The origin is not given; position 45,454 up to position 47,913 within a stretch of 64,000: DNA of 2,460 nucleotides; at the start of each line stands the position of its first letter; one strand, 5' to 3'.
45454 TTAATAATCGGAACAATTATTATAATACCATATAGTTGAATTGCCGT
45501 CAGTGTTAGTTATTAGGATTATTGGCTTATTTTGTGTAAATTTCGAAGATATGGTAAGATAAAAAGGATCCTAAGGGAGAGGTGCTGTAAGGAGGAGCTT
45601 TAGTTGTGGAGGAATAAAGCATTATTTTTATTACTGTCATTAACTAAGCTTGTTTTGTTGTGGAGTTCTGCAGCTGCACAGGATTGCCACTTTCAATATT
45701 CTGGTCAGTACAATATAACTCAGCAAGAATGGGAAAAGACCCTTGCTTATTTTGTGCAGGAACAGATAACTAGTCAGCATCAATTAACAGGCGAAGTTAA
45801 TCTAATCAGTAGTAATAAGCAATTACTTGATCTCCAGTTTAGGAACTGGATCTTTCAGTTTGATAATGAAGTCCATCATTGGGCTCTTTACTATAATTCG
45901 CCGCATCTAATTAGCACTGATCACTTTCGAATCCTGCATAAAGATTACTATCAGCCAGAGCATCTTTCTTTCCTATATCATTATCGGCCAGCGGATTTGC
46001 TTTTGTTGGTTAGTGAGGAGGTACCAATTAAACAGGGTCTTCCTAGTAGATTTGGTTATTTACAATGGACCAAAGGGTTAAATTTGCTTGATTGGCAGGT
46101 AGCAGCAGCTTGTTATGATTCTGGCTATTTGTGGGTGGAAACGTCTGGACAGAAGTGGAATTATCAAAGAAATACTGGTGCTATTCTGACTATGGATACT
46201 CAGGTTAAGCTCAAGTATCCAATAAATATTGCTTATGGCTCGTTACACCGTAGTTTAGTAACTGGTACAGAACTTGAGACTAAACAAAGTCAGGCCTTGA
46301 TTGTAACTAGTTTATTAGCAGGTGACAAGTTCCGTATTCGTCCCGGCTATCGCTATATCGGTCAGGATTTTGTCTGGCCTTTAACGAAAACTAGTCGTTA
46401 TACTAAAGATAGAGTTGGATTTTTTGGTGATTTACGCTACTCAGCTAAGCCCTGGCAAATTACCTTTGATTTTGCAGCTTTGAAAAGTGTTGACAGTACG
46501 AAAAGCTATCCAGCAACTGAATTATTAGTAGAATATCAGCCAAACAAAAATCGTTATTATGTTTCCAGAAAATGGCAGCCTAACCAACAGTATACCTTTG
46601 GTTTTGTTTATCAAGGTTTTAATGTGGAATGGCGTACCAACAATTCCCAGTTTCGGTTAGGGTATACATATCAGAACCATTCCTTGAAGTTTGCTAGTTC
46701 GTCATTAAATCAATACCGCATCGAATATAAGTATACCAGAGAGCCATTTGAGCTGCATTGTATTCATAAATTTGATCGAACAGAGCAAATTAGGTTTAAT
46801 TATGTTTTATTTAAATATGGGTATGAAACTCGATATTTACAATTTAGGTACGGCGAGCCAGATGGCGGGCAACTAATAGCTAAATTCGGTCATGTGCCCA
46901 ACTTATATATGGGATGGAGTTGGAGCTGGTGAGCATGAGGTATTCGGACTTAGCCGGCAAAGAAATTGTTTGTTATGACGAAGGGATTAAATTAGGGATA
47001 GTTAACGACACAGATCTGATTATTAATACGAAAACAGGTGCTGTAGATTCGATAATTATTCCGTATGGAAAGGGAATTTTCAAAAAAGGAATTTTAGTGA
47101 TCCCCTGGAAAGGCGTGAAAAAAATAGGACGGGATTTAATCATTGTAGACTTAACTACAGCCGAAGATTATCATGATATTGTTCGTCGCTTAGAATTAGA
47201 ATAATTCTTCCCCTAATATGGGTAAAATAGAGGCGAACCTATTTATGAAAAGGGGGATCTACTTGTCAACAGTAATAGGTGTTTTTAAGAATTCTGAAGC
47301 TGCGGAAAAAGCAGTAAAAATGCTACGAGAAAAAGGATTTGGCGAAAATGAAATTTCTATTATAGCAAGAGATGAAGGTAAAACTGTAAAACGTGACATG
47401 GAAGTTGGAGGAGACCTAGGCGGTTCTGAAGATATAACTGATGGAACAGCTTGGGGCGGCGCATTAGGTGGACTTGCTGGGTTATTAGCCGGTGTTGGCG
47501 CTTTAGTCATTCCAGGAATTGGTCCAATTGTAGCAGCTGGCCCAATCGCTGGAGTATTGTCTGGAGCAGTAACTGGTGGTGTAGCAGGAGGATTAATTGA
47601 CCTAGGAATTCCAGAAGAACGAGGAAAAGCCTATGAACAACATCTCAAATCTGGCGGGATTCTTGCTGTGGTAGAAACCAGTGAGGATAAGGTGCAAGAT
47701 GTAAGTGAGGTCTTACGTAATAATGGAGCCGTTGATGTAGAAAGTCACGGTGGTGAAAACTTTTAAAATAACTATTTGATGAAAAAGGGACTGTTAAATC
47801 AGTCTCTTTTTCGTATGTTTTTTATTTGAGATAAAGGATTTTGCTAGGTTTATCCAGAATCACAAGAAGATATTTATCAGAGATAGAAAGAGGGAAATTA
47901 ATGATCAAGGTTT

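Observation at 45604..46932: Signal-peptide protein with outer-membrane beta-barrel character in a spore-former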

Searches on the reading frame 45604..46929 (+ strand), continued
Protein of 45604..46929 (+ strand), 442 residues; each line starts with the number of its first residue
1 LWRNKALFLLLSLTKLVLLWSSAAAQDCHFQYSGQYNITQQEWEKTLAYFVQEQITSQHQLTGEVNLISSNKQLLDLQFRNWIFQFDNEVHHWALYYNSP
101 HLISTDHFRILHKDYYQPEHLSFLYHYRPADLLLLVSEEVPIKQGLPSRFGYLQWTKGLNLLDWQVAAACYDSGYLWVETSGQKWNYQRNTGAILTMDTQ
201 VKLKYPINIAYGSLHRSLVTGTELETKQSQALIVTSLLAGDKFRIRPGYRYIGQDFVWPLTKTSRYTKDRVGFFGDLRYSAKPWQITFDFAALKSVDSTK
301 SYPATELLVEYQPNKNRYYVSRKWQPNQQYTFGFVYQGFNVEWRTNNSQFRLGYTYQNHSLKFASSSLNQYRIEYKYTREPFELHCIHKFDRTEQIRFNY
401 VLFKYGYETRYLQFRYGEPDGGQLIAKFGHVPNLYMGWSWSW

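Call 53: search_protein_families(library=pfam, alignment_id=A2, max_evalue=1)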
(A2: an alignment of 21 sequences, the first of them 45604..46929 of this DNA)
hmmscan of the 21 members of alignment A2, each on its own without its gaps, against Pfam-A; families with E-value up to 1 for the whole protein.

A. member 1, window:45604-46929:+ (442 aa): 1 family
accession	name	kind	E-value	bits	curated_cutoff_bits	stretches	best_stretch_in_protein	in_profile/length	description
PF03682.18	UPF0158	-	0.25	11.8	21.1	1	38-99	65-124/157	Uncharacterised protein family (UPF0158)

B. families by the number of members that match (of 21 scanned): 9 families
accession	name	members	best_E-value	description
PF23810.1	DUF7182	1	0.0038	Family of unknown function (DUF7182)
PF00511.22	PPV_E2_C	1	0.022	E2 (early) protein, C terminal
PF01804.23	Penicil_amidase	1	0.03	Penicillin amidase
PF02191.22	OLF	1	0.037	Olfactomedin-like domain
PF13675.11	PilJ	1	0.1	Type IV pili methyl-accepting chemotaxis transducer N-term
PF25155.1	NTF2_YvbJ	1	0.18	YvbJ NTF2-like domain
PF12943.12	DUF3839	1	0.2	Protein of unknown function (DUF3839)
PF22614.2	Slo-like_RCK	1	0.23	Calcium-activated potassium channel slowpoke-like RCK domain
PF03682.18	UPF0158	1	0.25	Uncharacterised protein family (UPF0158)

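Call 54: search_solved_structures(query=A2, max_evalue=10)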
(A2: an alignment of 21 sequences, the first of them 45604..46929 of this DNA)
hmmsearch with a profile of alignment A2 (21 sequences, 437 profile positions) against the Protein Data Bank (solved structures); distinct sequences matched with E-value up to 10: 0.

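Call 56: find_related_loci(query=A4, collection=metagenome_contigs, flank=10000)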
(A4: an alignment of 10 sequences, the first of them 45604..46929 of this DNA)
Query A4 (442 aa) in metagenome_contigs; peptide patterns used: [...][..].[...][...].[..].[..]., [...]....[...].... (x = any residue, [..] = any of these).
600 stretches matched a pattern, but none encodes a relative of the query by tblastn (E <= 1e-3).

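Call 59: find_encoding_contigs(protein=P0004, flank=10000, max_places=2)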
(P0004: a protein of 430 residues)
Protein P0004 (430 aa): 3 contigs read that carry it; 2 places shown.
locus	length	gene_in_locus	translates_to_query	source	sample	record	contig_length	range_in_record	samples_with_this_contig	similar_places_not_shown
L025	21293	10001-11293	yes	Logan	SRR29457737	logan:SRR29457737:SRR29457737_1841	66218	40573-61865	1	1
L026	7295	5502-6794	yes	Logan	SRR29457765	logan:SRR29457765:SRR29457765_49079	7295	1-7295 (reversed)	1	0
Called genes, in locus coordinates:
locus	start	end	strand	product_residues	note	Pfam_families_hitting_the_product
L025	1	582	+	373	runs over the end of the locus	PF04263:TPK_catalytic, PF12555:SteA-like_C (faint)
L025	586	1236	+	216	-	PF11382:MctB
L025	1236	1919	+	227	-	PF00535:Glycos_transf_2, PF13641:Glyco_tranf_2_3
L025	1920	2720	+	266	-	PF00953:Glycos_transf_4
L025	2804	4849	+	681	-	PF04851:ResIII (faint), PF00270:DEAD (weak), PF06733:DEAD_2 (weak), PF13307:Helicase_C_2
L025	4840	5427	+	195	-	PF01476:LysM, PF07486:Hydrolase_2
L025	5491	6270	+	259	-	PF01522:Polysacc_deac_1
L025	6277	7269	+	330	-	PF01522:Polysacc_deac_1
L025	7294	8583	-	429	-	PF08239:SH3_3, PF00018:SH3_1 (faint), PF00704:Glyco_hydro_18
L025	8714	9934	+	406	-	PF00675:Peptidase_M16, PF05193:Peptidase_M16_C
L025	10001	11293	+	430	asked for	-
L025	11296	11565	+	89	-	PF05239:PRC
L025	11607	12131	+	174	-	PF11181:YflT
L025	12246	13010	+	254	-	PF01113:DapB_N, PF02629:CoA_binding (weak), PF05173:DapB_C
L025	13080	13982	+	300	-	PF16924:DpaA_N, PF02826:2-Hacid_dh_C (weak)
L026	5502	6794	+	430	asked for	-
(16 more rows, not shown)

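Call 60: find_encoding_contigs(protein=P0008, flank=10000, max_places=2)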
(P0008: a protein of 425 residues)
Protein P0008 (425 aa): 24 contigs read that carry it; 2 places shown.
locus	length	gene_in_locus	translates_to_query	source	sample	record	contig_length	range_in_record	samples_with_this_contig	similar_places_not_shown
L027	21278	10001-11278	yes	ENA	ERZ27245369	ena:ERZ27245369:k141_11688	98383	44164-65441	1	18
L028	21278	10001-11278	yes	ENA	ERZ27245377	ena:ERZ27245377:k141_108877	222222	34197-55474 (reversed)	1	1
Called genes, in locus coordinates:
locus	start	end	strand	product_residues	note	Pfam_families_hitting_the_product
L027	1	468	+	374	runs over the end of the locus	PF04263:TPK_catalytic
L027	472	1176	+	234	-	PF11382:MctB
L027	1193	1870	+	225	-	PF00535:Glycos_transf_2, PF13641:Glyco_tranf_2_3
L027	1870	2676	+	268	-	PF00953:Glycos_transf_4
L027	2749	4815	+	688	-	PF04851:ResIII (faint), PF00270:DEAD (weak), PF06733:DEAD_2 (weak), PF13307:Helicase_C_2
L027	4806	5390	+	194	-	PF01476:LysM, PF07486:Hydrolase_2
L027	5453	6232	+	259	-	PF01522:Polysacc_deac_1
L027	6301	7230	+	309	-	PF01522:Polysacc_deac_1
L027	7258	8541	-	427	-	PF08239:SH3_3, PF18348:SH3_16 (faint), PF00704:Glyco_hydro_18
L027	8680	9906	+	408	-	PF00675:Peptidase_M16, PF05193:Peptidase_M16_C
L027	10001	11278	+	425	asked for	-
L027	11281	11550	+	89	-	PF05239:PRC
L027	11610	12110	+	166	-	PF11181:YflT (weak)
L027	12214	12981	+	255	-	PF01113:DapB_N, PF05173:DapB_C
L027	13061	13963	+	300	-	PF16924:DpaA_N, PF02826:2-Hacid_dh_C (weak)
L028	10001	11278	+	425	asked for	-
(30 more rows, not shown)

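Call 61: find_encoding_contigs(protein=P0013, flank=10000, max_places=2)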
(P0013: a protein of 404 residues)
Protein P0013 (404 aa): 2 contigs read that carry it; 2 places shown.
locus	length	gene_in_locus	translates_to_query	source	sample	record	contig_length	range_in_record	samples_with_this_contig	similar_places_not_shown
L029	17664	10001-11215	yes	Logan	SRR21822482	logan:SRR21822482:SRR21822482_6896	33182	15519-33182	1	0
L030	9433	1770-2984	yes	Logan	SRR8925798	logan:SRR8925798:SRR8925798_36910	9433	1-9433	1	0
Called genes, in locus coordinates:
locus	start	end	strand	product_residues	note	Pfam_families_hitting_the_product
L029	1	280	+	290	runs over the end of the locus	-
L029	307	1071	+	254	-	PF00072:Response_reg, PF08769:Spo0A_C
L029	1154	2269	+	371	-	PF04263:TPK_catalytic (weak), PF12555:SteA-like_C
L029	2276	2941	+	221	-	PF11382:MctB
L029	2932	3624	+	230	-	PF00535:Glycos_transf_2, PF13641:Glyco_tranf_2_3 (weak)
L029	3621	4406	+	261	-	PF00953:Glycos_transf_4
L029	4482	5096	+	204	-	PF01476:LysM, PF07486:Hydrolase_2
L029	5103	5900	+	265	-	PF01522:Polysacc_deac_1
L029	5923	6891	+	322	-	PF01522:Polysacc_deac_1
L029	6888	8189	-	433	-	PF06347:SH3_4, PF08239:SH3_3, PF00704:Glyco_hydro_18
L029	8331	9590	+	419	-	PF00675:Peptidase_M16, PF05193:Peptidase_M16_C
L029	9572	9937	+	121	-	PF08761:dUTPase_2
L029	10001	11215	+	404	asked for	-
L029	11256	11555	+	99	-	PF05239:PRC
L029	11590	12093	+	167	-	PF11181:YflT (weak)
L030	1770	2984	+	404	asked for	-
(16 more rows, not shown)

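Call 62: find_encoding_contigs(protein=P0016, flank=10000, max_places=2)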
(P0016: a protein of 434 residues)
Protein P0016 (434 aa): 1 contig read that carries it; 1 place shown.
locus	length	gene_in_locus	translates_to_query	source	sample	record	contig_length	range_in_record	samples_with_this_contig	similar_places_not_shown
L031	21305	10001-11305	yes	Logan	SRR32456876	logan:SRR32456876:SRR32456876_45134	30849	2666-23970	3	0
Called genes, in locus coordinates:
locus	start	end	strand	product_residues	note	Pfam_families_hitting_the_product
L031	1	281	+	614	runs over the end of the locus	PF13292:DXP_synthase_N, PF02775:TPP_enzyme_C (faint), PF02779:Transket_pyr, PF02780:Transketolase_C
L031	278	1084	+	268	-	PF01479:S4, PF22421:SYY_C-terminal (weak), PF01728:FtsJ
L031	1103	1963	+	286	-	PF01513:NAD_kinase, PF20143:NAD_kinase_C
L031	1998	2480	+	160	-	PF01316:Arg_repressor, PF02863:Arg_repressor_C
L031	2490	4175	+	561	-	PF02463:SMC_N, PF13476:AAA_23, PF13304:AAA_21 (faint)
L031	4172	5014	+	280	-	PF05681:Fumerase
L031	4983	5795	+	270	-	PF00072:Response_reg, PF08769:Spo0A_C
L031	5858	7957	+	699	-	PF04851:ResIII (faint), PF00270:DEAD (faint), PF06733:DEAD_2 (weak), PF13307:Helicase_C_2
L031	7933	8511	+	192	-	PF01476:LysM, PF07486:Hydrolase_2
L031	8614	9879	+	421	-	PF00675:Peptidase_M16, PF05193:Peptidase_M16_C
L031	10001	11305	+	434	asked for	-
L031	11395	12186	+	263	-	PF01113:DapB_N, PF05173:DapB_C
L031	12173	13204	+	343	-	PF01118:Semialdhyde_dh, PF02774:Semialdhyde_dhC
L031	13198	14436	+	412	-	PF00696:AA_kinase, PF13840:ACT_7, PF22468:ACT_9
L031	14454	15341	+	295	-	PF00701:DHDPS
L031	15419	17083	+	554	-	PF00753:Lactamase_B, PF23023:Anti-Pycsar_Apyc1 (faint), PF12706:Lactamase_B_2, PF22505:RNase_J_b_CASP, PF07521:RMMBL, PF17770:RNase_J_C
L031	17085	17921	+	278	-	PF02673:BacA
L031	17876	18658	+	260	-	PF01168:Ala_racemase_N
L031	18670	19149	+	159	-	PF04472:SepF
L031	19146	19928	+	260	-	PF03807:F420_oxidored, PF14748:P5CR_dimer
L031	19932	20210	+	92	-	PF02325:CCB3_YggT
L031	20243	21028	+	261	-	PF21278:YlmH_1st, PF17774:YlmH_RBD, PF01479:S4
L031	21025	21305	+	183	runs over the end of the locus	PF05103:DivIVA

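Call 81: list_cluster_members(proteins=[P0001, P0009, P0012, P0008, P0010])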
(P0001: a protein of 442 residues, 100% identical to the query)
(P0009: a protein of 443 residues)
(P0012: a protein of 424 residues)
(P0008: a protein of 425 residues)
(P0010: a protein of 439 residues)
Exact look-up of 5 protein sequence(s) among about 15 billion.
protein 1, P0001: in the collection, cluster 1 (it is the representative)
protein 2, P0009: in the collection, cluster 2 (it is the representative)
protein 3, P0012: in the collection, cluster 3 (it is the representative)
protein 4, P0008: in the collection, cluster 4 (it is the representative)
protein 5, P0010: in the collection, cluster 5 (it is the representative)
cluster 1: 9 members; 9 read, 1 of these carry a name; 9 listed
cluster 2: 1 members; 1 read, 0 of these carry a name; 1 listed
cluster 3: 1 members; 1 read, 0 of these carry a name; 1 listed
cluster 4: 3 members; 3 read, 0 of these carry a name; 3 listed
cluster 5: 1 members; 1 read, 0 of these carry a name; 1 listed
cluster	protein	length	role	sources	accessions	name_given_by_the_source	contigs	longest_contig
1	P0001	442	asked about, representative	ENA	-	-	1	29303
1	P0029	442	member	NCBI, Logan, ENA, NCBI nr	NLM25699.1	MAG: hypothetical protein GX208_06230 [Firmicutes bacterium] | hypothetical protein [Bacillota bacterium]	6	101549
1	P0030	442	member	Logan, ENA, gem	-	-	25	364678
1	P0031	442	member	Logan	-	-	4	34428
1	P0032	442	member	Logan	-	-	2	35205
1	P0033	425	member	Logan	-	-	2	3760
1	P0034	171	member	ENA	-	-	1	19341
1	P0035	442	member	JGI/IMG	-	-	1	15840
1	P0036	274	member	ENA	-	-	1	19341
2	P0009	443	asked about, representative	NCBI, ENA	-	-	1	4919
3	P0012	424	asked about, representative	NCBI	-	-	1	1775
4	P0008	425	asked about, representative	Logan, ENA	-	-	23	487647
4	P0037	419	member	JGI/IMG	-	-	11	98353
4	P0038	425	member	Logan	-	-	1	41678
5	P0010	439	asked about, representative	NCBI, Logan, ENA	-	-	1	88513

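Call 84: list_cluster_members(proteins=[P0003, P0004, P0005, P0006, P0007, P0013, P0015, P0016, P0019, P0021])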
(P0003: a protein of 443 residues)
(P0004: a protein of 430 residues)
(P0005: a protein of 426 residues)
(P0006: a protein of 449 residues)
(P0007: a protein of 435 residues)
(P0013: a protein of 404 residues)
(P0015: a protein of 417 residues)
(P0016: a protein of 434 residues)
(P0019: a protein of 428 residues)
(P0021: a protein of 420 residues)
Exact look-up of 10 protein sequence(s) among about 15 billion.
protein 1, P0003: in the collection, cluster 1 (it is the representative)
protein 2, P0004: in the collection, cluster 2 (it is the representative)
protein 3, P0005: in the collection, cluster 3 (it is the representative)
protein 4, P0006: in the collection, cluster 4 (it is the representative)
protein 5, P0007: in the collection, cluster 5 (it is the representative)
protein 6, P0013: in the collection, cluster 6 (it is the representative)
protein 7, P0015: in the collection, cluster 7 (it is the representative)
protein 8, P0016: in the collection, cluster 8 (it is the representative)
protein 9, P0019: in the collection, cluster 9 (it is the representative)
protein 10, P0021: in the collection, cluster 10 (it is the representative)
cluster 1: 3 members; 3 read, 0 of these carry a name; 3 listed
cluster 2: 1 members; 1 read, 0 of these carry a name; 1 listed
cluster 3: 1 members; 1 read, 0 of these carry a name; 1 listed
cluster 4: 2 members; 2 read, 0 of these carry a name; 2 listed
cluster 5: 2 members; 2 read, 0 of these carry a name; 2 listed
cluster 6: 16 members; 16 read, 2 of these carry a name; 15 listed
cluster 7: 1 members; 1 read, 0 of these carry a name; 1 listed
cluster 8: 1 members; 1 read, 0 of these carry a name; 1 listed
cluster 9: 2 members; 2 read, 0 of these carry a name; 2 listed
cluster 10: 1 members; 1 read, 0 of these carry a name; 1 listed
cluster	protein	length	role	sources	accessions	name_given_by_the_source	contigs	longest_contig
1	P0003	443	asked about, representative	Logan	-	-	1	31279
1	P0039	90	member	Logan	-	-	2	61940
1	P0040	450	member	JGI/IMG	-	-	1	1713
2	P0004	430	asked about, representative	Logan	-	-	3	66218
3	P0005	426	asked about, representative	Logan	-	-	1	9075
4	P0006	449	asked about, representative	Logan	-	-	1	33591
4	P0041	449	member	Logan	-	-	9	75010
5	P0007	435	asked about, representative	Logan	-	-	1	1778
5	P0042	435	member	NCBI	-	-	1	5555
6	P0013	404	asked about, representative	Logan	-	-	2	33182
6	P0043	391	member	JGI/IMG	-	hypothetical protein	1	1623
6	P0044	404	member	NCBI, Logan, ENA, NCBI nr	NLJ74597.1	MAG: hypothetical protein GX331_06330 [Firmicutes bacterium] | hypothetical protein [Bacillota bacterium]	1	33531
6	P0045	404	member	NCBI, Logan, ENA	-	-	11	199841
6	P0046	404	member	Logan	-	-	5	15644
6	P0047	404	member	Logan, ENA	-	-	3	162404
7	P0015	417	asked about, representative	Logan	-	-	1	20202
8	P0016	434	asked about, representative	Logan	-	-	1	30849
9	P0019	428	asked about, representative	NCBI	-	-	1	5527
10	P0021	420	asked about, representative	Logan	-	-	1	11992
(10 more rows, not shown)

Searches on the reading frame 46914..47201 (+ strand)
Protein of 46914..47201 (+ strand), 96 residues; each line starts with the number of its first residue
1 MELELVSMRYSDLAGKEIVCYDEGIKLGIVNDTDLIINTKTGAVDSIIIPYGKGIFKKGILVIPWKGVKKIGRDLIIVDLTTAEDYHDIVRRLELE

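Call 48: search_protein_families(library=pfam, proteins=[window:46914-47201:+], max_evalue=0.001)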
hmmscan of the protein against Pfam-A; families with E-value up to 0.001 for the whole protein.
window:46914-47201:+ (96 aa): 1 family
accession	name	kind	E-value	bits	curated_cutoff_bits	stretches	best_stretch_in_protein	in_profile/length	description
PF05239.21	PRC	-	1.2e-10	41.6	21.2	1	8-82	4-75/78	PRC-barrel domain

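Call 75: search_protein_families(library=ncbifam, proteins=[window:46935-47201:+], max_evalue=0.00001)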
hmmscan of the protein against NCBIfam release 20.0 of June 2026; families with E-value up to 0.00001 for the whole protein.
window:46935-47201:+ (89 aa): 1 family
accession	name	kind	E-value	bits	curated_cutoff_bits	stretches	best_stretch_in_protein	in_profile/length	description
TIGR02888.1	spore_YlmC_YmxH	subfamily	1.2e-18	67.1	44.2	1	2-73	1-76/76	YlmC/YmxH family sporulation protein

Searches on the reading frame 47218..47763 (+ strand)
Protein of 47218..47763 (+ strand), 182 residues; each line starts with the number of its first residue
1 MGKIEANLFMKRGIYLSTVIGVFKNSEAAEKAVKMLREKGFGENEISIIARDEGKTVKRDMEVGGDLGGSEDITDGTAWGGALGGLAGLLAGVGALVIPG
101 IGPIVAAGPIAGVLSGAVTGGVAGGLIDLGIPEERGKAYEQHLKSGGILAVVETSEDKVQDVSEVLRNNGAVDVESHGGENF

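Call 48: search_protein_families(library=pfam, proteins=[window:47218-47763:+], max_evalue=0.001)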
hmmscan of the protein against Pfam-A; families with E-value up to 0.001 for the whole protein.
window:47218-47763:+ (182 aa): 1 family
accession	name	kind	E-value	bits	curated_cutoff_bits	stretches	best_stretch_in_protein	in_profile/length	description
PF11181.13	YflT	-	2.2e-08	35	26.2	1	19-55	2-38/99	Heat induced stress protein YflT domain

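Call 75: search_protein_families(library=ncbifam, proteins=[window:47218-47763:+], max_evalue=0.00001)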
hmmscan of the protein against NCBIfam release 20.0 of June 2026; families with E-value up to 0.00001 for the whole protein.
window:47218-47763:+ (182 aa): 0 families
